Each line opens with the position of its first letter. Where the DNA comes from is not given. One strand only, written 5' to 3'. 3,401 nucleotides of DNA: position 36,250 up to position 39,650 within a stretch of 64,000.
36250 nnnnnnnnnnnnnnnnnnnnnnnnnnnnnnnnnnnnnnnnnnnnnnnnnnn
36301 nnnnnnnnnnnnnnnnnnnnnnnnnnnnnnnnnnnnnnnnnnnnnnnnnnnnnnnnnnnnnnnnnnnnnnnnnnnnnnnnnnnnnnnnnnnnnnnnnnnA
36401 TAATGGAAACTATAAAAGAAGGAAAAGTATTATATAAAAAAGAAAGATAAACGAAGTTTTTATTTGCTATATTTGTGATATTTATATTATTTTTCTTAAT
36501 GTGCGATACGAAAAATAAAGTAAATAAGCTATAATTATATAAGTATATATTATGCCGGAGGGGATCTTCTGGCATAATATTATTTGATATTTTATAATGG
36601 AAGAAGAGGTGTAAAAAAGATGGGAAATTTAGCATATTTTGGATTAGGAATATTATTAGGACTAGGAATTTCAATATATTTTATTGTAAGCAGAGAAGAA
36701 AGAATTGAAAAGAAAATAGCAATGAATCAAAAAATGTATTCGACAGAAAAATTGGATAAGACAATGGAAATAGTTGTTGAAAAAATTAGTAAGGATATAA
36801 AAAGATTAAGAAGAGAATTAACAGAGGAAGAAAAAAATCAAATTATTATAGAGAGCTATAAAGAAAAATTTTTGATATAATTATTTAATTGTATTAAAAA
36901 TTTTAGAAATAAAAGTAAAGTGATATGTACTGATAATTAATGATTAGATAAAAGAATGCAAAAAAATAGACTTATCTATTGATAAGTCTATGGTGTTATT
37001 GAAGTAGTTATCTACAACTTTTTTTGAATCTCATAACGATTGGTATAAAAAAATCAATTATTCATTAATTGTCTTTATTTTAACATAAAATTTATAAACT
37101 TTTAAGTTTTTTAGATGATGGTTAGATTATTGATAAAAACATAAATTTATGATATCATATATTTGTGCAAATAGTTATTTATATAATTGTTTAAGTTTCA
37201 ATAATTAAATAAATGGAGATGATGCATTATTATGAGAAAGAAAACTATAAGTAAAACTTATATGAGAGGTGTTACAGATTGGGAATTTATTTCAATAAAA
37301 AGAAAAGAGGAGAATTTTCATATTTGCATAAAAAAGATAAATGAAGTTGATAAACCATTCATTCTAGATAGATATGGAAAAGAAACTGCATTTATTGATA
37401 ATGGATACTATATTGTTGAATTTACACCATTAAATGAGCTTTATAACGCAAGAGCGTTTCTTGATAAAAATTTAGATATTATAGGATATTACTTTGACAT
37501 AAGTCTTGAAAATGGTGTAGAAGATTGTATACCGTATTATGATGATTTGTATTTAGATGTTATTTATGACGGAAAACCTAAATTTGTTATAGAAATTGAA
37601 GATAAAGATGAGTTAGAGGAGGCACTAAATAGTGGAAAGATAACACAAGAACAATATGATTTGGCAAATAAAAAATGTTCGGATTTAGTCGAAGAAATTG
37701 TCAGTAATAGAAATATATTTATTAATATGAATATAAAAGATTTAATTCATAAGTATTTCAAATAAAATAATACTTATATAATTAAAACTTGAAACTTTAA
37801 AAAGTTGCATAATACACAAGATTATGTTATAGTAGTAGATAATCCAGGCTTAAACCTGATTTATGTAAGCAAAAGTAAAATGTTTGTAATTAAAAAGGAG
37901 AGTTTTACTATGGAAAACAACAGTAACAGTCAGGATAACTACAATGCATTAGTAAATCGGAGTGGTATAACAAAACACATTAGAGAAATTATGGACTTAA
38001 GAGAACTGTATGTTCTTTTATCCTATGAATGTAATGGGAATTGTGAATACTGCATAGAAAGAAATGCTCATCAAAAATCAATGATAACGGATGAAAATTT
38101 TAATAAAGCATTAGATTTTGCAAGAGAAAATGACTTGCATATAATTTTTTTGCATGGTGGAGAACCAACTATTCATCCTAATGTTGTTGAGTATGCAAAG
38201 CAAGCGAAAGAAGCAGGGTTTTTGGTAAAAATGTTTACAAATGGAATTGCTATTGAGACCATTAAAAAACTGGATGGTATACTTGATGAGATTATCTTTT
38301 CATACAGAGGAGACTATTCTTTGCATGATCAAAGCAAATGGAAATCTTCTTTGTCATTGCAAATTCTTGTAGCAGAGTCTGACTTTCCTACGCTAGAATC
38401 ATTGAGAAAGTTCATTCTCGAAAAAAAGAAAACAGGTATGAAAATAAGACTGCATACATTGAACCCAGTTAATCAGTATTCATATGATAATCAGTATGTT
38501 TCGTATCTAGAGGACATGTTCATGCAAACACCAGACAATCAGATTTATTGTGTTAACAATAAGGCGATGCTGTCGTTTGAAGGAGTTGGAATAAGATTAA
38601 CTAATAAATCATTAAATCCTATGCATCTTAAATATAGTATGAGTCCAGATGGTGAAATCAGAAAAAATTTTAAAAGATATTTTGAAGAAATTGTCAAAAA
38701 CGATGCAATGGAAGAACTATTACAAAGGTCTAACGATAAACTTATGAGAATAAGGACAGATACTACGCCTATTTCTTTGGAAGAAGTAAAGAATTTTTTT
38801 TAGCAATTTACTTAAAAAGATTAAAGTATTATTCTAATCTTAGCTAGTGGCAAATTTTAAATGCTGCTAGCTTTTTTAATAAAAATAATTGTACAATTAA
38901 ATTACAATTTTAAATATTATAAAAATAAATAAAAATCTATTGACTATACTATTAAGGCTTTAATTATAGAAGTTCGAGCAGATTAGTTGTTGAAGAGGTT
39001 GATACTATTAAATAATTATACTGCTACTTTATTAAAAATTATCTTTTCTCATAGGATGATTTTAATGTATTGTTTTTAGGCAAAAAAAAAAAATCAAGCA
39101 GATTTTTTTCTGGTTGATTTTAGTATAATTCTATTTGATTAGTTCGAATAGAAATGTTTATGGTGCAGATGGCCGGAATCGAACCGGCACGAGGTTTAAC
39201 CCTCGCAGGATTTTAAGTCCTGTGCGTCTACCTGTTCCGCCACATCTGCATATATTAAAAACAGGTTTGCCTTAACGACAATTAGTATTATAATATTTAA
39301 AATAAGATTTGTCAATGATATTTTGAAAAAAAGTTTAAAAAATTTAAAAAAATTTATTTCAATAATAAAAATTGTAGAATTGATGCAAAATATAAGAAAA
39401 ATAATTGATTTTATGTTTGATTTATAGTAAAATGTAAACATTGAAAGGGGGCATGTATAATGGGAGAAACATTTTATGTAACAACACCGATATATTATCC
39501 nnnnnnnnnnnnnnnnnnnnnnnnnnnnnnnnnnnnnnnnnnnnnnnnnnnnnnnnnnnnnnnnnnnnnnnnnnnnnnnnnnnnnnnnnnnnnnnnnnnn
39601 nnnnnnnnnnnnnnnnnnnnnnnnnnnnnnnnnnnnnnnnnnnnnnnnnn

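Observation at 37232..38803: DUF402 (nucleotide/CMP-conjugate phosphohydrolase fold) plus small radical-SAM enzyme cassette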

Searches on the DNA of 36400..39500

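Call 7: search_rna_families(source=window, start=36400, end=39500, threshold=evalue, max_evalue=1)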
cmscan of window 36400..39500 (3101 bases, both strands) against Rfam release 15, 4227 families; matches with E-value up to 1: 2.
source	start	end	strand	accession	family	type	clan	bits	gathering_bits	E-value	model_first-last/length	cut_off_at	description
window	39164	39249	-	RF00005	tRNA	Gene; tRNA;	CL00001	61.7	29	2.8e-12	1-71/71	no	tRNA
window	39163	39249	+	RF04354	Plastid-ycf2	Cis-reg;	-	20.5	65.7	0.69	1-75/75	no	Plastid-ycf2 5UTR RNA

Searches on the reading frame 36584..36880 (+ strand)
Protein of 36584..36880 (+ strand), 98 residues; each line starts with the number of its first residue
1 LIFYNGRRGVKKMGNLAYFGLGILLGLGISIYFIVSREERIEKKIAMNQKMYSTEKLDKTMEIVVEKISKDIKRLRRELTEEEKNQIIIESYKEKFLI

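Call 4: search_protein_families(library=pfam, proteins=[window:36584-36880:+], max_evalue=0.01)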
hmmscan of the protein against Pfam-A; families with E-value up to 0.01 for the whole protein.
window:36584-36880:+ (98 aa): 1 family
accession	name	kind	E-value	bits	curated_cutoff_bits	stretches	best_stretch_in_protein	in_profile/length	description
PF12725.13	DUF3810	-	0.0023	17.8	28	1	7-93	54-138/311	Protein of unknown function (DUF3810)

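Call 5: search_protein_families(library=ncbifam, proteins=[window:36584-36880:+], max_evalue=0.01)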
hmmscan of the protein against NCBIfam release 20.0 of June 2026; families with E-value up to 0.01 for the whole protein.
window:36584-36880:+ (98 aa): 0 families

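Call 9: search_protein_families(library=padloc, proteins=[window:36584-36880:+], max_evalue=0.01)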
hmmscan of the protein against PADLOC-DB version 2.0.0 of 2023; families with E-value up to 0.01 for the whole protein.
window:36584-36880:+ (98 aa): 0 families
